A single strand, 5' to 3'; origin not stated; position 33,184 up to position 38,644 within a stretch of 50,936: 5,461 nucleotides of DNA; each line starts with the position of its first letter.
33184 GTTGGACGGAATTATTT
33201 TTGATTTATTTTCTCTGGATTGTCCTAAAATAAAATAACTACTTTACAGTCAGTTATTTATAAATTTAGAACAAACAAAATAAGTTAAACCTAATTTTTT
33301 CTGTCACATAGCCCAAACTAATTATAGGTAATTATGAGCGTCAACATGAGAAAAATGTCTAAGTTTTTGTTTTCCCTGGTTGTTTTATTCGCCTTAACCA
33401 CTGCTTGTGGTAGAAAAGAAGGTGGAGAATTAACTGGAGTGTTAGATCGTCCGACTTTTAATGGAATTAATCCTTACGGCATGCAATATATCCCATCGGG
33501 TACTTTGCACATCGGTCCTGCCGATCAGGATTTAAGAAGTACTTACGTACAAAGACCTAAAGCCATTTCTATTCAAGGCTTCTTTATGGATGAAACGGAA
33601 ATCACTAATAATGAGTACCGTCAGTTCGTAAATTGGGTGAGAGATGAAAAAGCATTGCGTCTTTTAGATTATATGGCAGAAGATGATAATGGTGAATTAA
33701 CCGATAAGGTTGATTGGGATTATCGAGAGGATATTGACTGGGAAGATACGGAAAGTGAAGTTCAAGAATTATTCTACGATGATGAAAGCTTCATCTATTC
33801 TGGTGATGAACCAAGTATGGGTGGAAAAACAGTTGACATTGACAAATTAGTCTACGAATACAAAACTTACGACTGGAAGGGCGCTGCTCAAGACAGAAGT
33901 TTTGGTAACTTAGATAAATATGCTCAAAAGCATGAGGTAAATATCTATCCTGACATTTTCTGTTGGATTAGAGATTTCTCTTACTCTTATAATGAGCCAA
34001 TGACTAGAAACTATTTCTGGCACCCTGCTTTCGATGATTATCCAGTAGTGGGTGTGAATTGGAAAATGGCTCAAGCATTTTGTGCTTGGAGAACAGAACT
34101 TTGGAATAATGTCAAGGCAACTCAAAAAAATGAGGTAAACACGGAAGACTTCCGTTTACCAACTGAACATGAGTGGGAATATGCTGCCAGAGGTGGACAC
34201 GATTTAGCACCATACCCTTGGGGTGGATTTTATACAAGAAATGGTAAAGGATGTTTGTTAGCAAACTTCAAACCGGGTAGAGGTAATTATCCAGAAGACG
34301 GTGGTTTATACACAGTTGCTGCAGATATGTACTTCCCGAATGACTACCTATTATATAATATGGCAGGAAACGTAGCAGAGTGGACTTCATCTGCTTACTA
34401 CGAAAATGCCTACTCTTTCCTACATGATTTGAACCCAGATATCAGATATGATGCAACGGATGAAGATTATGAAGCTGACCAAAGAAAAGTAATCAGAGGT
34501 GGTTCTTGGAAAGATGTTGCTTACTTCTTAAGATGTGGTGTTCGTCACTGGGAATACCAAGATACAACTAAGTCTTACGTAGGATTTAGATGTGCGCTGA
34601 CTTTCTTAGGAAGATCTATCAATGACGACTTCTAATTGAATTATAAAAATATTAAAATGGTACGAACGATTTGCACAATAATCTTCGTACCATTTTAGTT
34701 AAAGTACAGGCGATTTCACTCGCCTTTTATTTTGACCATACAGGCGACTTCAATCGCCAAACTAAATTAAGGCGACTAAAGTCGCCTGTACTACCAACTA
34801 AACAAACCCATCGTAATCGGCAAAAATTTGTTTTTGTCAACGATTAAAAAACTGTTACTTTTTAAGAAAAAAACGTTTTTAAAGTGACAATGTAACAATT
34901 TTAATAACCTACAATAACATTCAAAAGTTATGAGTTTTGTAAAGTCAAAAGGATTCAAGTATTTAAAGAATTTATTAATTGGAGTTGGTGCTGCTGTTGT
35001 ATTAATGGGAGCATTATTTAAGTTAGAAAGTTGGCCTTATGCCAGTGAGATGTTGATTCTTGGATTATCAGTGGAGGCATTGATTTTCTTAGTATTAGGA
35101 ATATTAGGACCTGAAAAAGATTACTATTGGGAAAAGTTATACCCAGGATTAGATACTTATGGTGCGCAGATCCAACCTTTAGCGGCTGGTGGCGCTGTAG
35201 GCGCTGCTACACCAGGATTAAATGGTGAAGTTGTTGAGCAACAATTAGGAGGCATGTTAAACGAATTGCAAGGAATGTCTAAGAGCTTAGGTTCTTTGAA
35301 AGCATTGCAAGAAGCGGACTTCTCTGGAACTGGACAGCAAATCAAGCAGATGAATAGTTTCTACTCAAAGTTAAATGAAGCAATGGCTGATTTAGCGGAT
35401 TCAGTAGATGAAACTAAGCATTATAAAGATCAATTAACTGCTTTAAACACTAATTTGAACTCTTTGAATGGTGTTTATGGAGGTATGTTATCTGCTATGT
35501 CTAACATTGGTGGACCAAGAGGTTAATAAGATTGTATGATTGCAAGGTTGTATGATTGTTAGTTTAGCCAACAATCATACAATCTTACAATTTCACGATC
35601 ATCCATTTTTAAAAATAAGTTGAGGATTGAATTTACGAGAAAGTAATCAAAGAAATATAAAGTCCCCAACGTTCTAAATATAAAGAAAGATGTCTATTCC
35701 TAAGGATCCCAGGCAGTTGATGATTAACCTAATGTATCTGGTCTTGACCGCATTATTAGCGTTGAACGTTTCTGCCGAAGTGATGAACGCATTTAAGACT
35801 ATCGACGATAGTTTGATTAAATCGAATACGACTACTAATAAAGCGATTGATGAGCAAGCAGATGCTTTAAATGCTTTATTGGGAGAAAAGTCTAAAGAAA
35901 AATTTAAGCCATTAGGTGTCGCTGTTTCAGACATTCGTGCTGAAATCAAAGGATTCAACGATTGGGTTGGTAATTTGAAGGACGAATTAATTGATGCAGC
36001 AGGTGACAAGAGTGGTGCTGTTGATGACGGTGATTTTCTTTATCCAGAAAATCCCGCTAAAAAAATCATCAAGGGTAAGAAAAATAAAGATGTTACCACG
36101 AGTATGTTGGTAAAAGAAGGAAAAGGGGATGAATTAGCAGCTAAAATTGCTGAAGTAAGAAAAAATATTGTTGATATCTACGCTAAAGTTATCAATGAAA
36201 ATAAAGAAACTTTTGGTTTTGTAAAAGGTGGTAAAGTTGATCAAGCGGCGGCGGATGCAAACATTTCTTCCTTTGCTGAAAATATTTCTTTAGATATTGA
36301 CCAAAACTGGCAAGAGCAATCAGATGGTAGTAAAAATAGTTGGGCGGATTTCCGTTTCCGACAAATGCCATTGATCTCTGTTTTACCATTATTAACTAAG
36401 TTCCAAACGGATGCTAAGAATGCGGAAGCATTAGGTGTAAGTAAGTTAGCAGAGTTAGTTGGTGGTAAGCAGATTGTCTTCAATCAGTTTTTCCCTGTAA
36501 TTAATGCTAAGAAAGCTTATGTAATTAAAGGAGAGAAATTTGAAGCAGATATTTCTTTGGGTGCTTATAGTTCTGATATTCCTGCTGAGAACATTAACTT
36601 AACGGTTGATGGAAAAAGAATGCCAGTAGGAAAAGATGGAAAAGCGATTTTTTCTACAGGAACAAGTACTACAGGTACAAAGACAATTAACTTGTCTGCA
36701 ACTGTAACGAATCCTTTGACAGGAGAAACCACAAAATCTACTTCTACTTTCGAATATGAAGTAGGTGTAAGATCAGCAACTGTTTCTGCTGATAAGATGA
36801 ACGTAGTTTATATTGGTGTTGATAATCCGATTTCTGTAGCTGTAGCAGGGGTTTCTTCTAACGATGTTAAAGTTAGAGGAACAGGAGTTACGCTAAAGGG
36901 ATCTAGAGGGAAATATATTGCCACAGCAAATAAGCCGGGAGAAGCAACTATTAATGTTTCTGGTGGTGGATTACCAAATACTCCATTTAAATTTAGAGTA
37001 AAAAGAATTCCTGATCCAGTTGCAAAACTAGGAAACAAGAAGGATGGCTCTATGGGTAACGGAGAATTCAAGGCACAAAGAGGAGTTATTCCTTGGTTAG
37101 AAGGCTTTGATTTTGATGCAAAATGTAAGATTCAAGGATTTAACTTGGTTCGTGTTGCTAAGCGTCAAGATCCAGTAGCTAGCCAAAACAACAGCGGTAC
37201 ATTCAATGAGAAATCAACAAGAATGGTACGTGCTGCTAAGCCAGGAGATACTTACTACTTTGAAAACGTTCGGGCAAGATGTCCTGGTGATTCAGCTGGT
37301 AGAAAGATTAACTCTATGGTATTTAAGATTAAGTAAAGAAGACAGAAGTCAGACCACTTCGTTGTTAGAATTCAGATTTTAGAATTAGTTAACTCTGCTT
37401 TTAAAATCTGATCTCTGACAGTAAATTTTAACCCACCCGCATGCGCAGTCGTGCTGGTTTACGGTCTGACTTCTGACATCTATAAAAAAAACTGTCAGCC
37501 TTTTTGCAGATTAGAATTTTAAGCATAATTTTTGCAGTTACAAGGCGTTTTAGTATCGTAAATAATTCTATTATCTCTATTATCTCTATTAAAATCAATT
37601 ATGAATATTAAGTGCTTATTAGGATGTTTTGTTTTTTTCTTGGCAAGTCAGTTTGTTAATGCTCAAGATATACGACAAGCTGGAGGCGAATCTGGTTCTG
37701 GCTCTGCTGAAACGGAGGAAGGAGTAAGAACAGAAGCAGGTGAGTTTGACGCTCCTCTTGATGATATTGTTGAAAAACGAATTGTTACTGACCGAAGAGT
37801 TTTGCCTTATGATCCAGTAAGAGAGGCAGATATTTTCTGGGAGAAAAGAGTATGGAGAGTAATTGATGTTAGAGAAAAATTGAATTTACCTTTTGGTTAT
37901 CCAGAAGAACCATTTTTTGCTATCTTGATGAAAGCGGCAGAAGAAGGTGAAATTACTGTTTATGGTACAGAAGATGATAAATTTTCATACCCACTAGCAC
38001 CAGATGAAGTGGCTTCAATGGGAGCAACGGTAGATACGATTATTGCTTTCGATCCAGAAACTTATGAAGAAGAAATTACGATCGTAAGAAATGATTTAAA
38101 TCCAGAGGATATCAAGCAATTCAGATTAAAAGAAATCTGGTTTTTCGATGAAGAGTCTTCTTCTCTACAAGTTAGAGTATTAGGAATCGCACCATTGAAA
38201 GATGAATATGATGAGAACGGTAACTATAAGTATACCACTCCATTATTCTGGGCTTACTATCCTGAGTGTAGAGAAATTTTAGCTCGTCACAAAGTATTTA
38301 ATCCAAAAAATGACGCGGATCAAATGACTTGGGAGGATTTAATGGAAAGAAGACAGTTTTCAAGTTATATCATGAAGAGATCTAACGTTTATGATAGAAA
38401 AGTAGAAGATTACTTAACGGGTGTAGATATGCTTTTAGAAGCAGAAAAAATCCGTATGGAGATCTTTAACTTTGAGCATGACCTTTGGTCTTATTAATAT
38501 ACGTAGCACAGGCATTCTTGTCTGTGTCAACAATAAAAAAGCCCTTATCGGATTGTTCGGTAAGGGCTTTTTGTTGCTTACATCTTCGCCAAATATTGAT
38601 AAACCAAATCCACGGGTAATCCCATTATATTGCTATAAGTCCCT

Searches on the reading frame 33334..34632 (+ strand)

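Call 6: search_protein_families(library=ncbifam, proteins=[window:33334-34632:+], max_evalue=0.001)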
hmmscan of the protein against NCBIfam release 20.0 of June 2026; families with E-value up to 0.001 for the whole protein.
window:33334-34632:+ (433 aa): 7 families
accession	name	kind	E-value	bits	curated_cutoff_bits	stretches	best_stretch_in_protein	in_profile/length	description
TIGR03525.2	GldK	equivalog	2.8e-162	540.7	350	1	17-424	2-407/408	T9SS ring complex lipoprotein PorK/GldK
TIGR03530.1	GldJ_short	equivalog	4.2e-44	151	382.9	2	199-426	125-394/396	gliding motility lipoprotein GldJ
TIGR03524.1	GldJ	equivalog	1.8e-43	149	458.2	4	259-355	250-365/559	gliding motility lipoprotein GldJ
NF051459.1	pyoverdine_PvdO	equivalog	1.3e-12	47.4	500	1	236-421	118-277/280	dihydropyoverdine dehydrogenase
NF041186.1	SenA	equivalog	1.6e-12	47.6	420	1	229-421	264-381/382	selenoneine synthase SenA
TIGR03440.2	egtB_TIGR03440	equivalog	1.6e-11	43.9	360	1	272-421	292-413/413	ergothioneine biosynthesis protein EgtB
TIGR02171.1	Fb_sc_TIGR02171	subfamily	4.5e-06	24.9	544.35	1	268-422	154-281/912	TIGR02171 family lipoprotein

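Call 7: search_protein_families(library=pfam, proteins=[window:33334-34632:+], max_evalue=0.001)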
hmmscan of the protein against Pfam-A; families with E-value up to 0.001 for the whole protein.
window:33334-34632:+ (433 aa): 1 family
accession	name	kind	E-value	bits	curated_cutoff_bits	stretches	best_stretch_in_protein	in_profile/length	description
PF03781.23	FGE-sulfatase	-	4.1e-44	151.6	23.3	1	51-421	6-254/255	Sulfatase-modifying factor enzyme 1-like domain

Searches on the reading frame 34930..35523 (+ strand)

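Call 6: search_protein_families(library=ncbifam, proteins=[window:34930-35523:+], max_evalue=0.001)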
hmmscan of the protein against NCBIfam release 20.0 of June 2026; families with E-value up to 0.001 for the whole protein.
window:34930-35523:+ (198 aa): 2 families
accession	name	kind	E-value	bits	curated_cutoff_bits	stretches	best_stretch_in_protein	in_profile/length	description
TIGR03513.1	GldL_gliding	equivalog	3e-35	122.3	68.3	2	12-77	3-68/247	type IX secretion system motor protein PorL/GldL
NF047515.1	SpiroCoCo_C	equivalog_domain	0.00042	19.6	125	1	111-190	4-82/313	SpiroCoCo family coiled-coil protein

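Call 7: search_protein_families(library=pfam, proteins=[window:34930-35523:+], max_evalue=0.001)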
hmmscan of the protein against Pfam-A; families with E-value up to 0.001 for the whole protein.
window:34930-35523:+ (198 aa): 2 families
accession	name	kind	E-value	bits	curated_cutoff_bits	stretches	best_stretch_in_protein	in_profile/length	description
PF22827.1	GldL_N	-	8.3e-25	87.2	24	1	17-75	2-60/62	GldL N-terminal domain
PF04513.17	Baculo_PEP_C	-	0.00053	20.5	38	1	103-193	37-111/140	Baculovirus polyhedron envelope protein, PEP, C terminus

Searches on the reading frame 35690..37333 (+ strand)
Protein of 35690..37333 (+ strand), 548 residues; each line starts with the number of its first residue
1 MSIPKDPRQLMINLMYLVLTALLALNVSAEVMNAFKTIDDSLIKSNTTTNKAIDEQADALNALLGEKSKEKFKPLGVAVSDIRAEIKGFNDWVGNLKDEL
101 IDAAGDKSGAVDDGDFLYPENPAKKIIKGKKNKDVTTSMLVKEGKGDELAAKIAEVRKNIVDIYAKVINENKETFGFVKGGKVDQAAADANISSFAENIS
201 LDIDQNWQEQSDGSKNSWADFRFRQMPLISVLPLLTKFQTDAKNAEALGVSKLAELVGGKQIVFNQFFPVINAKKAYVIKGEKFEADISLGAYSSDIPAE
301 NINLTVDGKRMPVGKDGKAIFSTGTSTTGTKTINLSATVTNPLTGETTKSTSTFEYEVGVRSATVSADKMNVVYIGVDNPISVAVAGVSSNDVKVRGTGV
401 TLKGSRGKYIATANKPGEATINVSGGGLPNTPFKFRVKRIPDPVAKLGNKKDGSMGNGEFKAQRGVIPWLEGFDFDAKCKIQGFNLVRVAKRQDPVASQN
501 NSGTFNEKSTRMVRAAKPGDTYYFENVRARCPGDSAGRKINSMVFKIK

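Call 6: search_protein_families(library=ncbifam, proteins=[window:35690-37333:+], max_evalue=0.001)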
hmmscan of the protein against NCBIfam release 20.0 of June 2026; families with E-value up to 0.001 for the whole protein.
window:35690-37333:+ (548 aa): 1 family
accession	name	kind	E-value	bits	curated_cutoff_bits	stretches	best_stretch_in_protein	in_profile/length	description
TIGR03517.2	GldM_gliding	equivalog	2.5e-71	241.1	180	1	6-542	7-518/524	type IX secretion system motor protein PorM/GldM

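Call 7: search_protein_families(library=pfam, proteins=[window:35690-37333:+], max_evalue=0.001)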
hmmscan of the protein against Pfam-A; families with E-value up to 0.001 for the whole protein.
window:35690-37333:+ (548 aa): 4 families
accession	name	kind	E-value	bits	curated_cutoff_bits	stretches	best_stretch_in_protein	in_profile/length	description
PF12081.13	GldM_1st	-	5.7e-25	88.9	25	1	30-253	1-191/194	GldM N-terminal domain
PF12080.14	GldM_4th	-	1.1e-19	71.5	24.6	1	441-548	1-114/114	GldM C-terminal domain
PF21602.3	GldM_3rd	-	1.3e-19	70.7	25.2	1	362-438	1-82/82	GldM third domain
PF21601.3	GldM_2nd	-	1.2e-15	58.2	24.4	1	260-358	3-96/98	GldM second domain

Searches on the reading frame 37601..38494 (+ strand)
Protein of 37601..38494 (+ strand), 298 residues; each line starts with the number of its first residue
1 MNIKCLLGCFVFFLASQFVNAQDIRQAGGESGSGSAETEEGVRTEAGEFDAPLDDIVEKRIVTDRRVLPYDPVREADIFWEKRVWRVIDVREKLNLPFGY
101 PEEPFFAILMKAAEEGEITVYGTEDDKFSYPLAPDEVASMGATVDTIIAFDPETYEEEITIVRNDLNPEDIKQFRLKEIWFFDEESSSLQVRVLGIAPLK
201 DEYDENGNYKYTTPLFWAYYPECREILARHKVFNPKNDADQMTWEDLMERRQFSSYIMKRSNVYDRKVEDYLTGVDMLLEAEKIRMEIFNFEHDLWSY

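Call 6: search_protein_families(library=ncbifam, proteins=[window:37601-38494:+], max_evalue=0.001)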
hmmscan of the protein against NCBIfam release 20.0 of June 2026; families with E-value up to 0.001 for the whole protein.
window:37601-38494:+ (298 aa): 1 family
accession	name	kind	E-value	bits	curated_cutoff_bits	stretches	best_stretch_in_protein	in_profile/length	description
TIGR03523.1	GldN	equivalog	3.9e-56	190.4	85.9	1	58-298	36-280/280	type IX secretion system ring subunit PorN/GldN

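Call 7: search_protein_families(library=pfam, proteins=[window:37601-38494:+], max_evalue=0.001)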
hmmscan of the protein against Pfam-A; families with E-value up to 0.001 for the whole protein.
window:37601-38494:+ (298 aa): 1 family
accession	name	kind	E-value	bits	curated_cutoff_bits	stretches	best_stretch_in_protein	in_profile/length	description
PF19841.4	GldN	-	7e-73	245.5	23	1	73-297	1-228/228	Gliding motility associated protein GldN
